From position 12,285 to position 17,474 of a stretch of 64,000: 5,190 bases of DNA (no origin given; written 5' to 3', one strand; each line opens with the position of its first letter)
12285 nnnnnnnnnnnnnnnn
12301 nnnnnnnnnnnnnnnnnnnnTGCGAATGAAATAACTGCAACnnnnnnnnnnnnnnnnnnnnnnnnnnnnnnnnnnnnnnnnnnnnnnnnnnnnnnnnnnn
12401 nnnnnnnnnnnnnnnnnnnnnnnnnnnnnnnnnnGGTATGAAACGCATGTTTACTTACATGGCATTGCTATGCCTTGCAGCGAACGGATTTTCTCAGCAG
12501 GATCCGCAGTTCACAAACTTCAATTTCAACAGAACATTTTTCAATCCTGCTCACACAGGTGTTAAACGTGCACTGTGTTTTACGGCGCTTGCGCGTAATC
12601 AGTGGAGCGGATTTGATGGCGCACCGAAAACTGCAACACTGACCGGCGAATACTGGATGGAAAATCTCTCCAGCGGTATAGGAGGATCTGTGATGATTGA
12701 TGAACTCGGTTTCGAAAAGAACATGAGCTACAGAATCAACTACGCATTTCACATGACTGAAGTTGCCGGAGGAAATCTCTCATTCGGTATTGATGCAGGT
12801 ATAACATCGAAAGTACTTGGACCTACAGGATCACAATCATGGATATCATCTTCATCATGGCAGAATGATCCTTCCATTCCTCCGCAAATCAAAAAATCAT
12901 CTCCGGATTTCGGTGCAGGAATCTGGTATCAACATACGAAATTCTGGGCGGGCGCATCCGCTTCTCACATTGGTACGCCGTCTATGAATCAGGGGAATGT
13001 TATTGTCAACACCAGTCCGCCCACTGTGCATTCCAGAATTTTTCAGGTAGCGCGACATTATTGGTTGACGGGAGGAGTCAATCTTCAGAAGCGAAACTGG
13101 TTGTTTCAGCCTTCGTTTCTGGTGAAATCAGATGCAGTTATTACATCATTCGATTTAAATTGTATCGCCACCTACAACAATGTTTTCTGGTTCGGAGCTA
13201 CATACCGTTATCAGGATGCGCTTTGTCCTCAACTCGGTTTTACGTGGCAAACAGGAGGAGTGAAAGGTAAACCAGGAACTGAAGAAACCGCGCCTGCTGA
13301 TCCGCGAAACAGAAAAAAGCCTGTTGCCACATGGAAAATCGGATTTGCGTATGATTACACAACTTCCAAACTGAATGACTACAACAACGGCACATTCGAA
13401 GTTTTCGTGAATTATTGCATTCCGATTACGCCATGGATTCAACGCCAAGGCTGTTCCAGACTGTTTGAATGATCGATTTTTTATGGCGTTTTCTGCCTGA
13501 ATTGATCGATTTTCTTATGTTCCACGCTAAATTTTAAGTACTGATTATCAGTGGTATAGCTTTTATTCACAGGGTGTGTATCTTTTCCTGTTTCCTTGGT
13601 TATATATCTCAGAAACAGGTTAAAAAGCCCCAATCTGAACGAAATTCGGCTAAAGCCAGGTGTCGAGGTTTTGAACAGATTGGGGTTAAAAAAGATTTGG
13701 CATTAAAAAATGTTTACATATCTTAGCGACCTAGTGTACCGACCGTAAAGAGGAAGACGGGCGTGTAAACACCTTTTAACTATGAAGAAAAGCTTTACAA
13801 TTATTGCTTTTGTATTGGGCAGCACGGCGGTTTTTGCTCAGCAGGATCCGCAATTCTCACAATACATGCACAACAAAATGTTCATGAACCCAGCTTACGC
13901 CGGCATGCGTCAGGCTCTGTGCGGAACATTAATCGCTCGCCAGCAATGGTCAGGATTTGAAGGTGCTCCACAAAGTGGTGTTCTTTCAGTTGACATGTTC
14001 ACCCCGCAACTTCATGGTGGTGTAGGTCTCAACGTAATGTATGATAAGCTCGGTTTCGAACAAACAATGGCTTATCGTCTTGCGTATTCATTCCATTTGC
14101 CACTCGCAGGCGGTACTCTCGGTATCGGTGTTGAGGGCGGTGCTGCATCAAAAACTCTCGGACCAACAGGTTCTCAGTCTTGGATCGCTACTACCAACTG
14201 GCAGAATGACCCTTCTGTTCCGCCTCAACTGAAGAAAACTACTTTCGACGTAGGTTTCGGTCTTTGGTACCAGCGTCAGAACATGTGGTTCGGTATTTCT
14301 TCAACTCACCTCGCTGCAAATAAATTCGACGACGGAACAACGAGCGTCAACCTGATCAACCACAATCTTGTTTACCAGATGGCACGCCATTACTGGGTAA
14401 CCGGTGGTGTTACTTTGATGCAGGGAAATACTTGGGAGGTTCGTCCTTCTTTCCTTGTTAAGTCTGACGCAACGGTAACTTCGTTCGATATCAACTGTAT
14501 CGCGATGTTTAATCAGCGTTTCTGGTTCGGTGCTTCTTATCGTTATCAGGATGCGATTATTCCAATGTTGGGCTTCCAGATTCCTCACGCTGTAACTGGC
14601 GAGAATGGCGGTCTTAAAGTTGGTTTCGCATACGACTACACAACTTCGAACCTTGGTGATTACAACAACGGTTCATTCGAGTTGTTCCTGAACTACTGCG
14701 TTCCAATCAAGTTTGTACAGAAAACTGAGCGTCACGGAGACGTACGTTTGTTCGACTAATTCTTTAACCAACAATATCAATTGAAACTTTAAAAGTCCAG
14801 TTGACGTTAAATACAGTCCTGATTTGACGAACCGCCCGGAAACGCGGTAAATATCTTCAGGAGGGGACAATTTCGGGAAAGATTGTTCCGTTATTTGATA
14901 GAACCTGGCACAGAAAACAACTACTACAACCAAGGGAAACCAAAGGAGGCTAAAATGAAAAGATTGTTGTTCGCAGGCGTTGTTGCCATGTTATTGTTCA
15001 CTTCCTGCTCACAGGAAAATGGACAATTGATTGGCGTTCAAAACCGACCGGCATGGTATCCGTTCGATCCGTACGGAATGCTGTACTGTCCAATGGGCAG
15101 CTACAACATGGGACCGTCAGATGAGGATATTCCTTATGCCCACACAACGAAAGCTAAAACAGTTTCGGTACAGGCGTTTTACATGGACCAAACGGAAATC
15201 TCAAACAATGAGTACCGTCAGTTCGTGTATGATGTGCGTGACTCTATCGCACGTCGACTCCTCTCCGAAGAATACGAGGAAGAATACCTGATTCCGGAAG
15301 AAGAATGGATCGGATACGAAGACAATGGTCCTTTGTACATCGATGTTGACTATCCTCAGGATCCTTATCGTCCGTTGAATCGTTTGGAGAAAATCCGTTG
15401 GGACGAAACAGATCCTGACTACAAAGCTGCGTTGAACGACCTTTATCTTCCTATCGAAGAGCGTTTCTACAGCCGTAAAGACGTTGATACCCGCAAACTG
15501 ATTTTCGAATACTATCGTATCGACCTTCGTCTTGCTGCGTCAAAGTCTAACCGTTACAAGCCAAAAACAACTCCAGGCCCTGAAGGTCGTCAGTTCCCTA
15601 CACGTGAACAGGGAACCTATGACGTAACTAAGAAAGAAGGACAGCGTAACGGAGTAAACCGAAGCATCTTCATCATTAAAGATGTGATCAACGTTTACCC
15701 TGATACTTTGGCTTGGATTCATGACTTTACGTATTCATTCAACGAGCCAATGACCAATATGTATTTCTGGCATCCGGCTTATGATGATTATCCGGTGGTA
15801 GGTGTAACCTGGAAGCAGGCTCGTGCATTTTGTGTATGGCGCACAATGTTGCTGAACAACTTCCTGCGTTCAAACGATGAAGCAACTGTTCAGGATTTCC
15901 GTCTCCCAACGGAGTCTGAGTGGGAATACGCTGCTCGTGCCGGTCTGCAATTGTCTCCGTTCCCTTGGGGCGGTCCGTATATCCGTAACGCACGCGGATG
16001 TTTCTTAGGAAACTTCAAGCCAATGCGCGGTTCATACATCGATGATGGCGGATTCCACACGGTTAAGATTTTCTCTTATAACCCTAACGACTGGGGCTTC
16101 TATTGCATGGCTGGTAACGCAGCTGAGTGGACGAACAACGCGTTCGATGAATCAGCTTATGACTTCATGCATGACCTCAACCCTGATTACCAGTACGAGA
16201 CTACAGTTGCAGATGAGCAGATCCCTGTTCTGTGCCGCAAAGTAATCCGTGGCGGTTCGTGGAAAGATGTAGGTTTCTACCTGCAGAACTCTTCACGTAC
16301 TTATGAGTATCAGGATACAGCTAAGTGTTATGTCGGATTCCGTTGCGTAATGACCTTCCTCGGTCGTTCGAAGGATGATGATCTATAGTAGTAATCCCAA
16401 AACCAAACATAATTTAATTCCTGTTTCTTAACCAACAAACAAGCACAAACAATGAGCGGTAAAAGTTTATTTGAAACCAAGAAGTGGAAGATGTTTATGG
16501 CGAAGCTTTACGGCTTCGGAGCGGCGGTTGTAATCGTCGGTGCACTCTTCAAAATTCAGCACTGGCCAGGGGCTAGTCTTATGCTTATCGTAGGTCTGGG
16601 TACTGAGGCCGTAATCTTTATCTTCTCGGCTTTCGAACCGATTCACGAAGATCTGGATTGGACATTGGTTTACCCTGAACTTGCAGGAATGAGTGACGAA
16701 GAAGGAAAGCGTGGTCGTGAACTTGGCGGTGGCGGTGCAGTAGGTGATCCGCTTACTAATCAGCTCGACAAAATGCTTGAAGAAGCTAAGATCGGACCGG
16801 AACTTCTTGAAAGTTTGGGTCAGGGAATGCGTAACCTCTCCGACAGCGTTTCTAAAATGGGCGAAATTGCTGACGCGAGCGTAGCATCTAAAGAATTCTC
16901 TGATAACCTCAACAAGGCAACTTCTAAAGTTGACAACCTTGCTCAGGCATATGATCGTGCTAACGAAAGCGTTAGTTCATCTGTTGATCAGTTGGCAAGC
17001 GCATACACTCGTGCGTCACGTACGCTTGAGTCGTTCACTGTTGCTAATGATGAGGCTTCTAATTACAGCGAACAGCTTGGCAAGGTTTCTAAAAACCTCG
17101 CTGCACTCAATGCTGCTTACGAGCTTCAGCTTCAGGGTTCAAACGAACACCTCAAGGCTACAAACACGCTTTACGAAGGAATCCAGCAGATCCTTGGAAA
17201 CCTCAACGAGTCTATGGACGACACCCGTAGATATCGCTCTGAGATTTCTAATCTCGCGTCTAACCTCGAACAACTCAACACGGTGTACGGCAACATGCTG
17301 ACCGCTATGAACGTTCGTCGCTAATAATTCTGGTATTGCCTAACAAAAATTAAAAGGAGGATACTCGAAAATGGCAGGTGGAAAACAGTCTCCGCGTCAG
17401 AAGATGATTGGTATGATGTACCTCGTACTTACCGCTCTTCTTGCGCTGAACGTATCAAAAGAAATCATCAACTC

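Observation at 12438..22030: T9SS/gliding core with duplicated PorP/SprF and triplicated GldN, each gldN paralog with its own terminator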

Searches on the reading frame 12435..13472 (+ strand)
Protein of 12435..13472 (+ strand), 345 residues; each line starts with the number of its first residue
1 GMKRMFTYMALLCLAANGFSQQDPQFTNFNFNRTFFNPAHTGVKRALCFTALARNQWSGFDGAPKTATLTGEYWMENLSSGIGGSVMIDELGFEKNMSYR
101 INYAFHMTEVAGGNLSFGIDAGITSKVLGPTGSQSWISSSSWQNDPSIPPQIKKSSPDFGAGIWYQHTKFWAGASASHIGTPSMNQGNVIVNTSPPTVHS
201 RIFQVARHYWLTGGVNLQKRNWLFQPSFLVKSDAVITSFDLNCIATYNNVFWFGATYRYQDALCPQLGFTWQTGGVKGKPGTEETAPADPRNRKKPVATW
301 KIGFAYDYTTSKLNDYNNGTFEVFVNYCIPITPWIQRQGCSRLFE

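Call 7: search_protein_families(library=ncbifam, proteins=[window:12435-13472:+])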
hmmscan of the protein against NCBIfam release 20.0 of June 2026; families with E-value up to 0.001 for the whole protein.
window:12435-13472:+ (345 aa): 1 family
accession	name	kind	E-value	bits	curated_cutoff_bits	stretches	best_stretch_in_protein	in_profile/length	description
TIGR03519.1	T9SS_PorP_fam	subfamily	5.9e-58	196.6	90.55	2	2-271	1-259/292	PorP/SprF family type IX secretion system membrane protein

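Call 8: search_protein_families(library=pfam, proteins=[window:12435-13472:+])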
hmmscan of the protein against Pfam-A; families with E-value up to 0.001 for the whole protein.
window:12435-13472:+ (345 aa): 1 family
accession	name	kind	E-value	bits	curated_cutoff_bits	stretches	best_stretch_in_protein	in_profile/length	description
PF11751.14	PorP_SprF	-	7e-61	206.6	22.3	1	20-327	3-273/273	Type IX secretion system membrane protein PorP/SprF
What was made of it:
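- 12438..13472 (+): porP-a: PorP/SprF-family outer-membrane beta-barrel, 344 aa. It is the fast-evolving upstream copy and is present in only part of the lineage. TIGR03519 scores 197 bits and PF11751 207 bits (calls 7, 8).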

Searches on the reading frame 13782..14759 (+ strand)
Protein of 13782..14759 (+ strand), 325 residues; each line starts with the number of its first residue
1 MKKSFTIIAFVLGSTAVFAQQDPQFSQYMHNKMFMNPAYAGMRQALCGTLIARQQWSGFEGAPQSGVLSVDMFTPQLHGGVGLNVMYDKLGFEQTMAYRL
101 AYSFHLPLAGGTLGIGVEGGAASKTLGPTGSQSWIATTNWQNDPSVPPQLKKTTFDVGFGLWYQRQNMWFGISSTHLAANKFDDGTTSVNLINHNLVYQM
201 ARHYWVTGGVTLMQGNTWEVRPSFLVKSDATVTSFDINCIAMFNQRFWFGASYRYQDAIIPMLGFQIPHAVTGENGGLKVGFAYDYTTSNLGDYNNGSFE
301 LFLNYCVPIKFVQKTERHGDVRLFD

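Call 7: search_protein_families(library=ncbifam, proteins=[window:13782-14759:+])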
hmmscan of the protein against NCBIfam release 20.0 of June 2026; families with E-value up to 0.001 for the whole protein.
window:13782-14759:+ (325 aa): 1 family
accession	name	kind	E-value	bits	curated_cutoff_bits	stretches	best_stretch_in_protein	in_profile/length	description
TIGR03519.1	T9SS_PorP_fam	subfamily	5e-70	236.2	90.55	1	1-305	1-290/292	PorP/SprF family type IX secretion system membrane protein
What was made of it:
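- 13782..14759 (+): porP-b: PorP/SprF-family beta-barrel, 325 aa. This conserved copy sits next to gldK and is the counterpart of P. gingivalis porP. TIGR03519 scores 236 bits (call 7).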

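Call 8: search_protein_families(library=pfam, proteins=[window:13782-14759:+])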
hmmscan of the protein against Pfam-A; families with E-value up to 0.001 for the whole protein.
window:13782-14759:+ (325 aa): 1 family
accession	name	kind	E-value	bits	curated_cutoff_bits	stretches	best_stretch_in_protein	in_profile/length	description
PF11751.14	PorP_SprF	-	2.8e-69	234.1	22.3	1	18-305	2-273/273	Type IX secretion system membrane protein PorP/SprF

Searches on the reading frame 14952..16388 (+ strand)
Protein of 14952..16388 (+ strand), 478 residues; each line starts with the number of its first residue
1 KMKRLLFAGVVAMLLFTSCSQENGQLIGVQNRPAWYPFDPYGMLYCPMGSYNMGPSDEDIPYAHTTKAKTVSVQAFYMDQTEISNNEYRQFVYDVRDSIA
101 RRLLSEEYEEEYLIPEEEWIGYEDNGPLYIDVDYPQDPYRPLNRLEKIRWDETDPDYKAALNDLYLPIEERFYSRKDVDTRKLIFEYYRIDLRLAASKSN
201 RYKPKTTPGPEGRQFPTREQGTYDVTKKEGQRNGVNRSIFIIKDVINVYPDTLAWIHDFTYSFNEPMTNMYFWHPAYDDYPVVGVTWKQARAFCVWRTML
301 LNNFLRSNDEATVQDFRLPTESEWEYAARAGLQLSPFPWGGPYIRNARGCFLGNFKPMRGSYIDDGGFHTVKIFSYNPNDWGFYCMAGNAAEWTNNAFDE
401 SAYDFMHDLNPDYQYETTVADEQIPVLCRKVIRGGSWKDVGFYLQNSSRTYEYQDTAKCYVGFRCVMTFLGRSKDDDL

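Call 7: search_protein_families(library=ncbifam, proteins=[window:14952-16388:+])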
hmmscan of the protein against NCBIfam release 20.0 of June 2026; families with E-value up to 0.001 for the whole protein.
window:14952-16388:+ (478 aa): 8 families
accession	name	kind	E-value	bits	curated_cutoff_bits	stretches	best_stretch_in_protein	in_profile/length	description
TIGR03525.2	GldK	equivalog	2.2e-165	550.9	350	1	11-469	2-407/408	T9SS ring complex lipoprotein PorK/GldK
TIGR03530.1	GldJ_short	equivalog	8e-46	156.7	382.9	2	246-471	128-394/396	gliding motility lipoprotein GldJ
TIGR03524.1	GldJ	equivalog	5.9e-43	147.4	458.2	4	247-304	130-185/559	gliding motility lipoprotein GldJ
NF041186.1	SenA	equivalog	2.3e-16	60.2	420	1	273-466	264-381/382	selenoneine synthase SenA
TIGR03440.2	egtB_TIGR03440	equivalog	9.2e-11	41.5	360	1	273-465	267-412/413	ergothioneine biosynthesis protein EgtB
NF051459.1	pyoverdine_PvdO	equivalog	1.3e-10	40.8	500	1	281-466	119-277/280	dihydropyoverdine dehydrogenase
TIGR02171.1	Fb_sc_TIGR02171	subfamily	1.7e-06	26.3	544.35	1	311-467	154-281/912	TIGR02171 family lipoprotein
TIGR04344.1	ovoA_Nterm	equivalog_domain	1.3e-05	24.2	400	0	278-466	294-444/444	5-histidylcysteine sulfoxide synthase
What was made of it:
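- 14955..16388 (+): gldK: ring/track lipoprotein with an FGE-sulfatase fold, 477 aa. It carries the Arg-Gly-Cys-Phe motif. TIGR03525 scores 551 bits (call 7).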

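Call 8: search_protein_families(library=pfam, proteins=[window:14952-16388:+])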
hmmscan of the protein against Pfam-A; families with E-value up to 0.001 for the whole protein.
window:14952-16388:+ (478 aa): 1 family
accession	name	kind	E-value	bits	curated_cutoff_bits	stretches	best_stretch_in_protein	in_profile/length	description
PF03781.23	FGE-sulfatase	-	1.5e-39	136.7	23.3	2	254-466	65-254/255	Sulfatase-modifying factor enzyme 1-like domain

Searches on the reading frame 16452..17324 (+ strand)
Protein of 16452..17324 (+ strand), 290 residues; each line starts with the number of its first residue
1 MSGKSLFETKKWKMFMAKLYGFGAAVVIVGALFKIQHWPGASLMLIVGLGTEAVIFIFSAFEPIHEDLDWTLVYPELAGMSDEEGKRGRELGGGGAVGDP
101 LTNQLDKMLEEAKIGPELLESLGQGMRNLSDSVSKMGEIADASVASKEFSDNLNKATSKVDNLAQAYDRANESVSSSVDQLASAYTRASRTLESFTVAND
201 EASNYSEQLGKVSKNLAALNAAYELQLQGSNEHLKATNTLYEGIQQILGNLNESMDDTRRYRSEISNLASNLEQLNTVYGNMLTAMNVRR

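Call 7: search_protein_families(library=ncbifam, proteins=[window:16452-17324:+])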
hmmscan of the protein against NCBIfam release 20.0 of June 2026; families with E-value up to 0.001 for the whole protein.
window:16452-17324:+ (290 aa): 5 families
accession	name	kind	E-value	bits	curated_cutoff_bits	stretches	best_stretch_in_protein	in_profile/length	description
TIGR03513.1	GldL_gliding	equivalog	1.1e-65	221.9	68.3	1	14-286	2-247/247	type IX secretion system motor protein PorL/GldL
TIGR02168.1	SMC_prok_B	equivalog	8.1e-06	23.8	567.35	1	138-280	785-927/1181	chromosome segregation protein SMC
NF033914.0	antiphage_ZorA_1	subfamily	3.6e-05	22.3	190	1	117-279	403-565/619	anti-phage ZorAB system protein ZorA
NF047515.1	SpiroCoCo_C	equivalog_domain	4.4e-05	22.8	125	1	104-281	39-212/313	SpiroCoCo family coiled-coil protein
TIGR04527.1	mycoplas_twoTM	subfamily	0.00055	19.7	125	0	193-281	40-107/248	MG_279/MG_280 family protein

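Call 8: search_protein_families(library=pfam, proteins=[window:16452-17324:+])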
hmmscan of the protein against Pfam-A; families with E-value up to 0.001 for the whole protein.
window:16452-17324:+ (290 aa): 5 families
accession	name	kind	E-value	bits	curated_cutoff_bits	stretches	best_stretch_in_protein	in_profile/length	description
PF22827.1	GldL_N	-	1e-31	109.3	24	1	19-79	1-61/62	GldL N-terminal domain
PF04513.17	Baculo_PEP_C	-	0.00012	22.5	38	0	100-195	17-111/140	Baculovirus polyhedron envelope protein, PEP, C terminus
PF22905.2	Hydro_N_hd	-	0.00015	22.2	27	1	177-285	33-140/195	Hydrolase N-terminal helical domain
PF10046.14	BLOC1_2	-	0.00045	21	33.4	0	148-222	6-80/96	Biogenesis of lysosome-related organelles complex-1 subunit 2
PF20667.3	Sec10_N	-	0.00045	20.8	27.4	0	230-281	37-88/118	Exocyst complex component Sec10, N-terminal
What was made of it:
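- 16452..17324 (+): gldL: motor stator protein, 290 aa. It is the only core gene of the operon without an SD-like motif. TIGR03513 scores 222 bits and PF22827 also matches (calls 7, 8).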
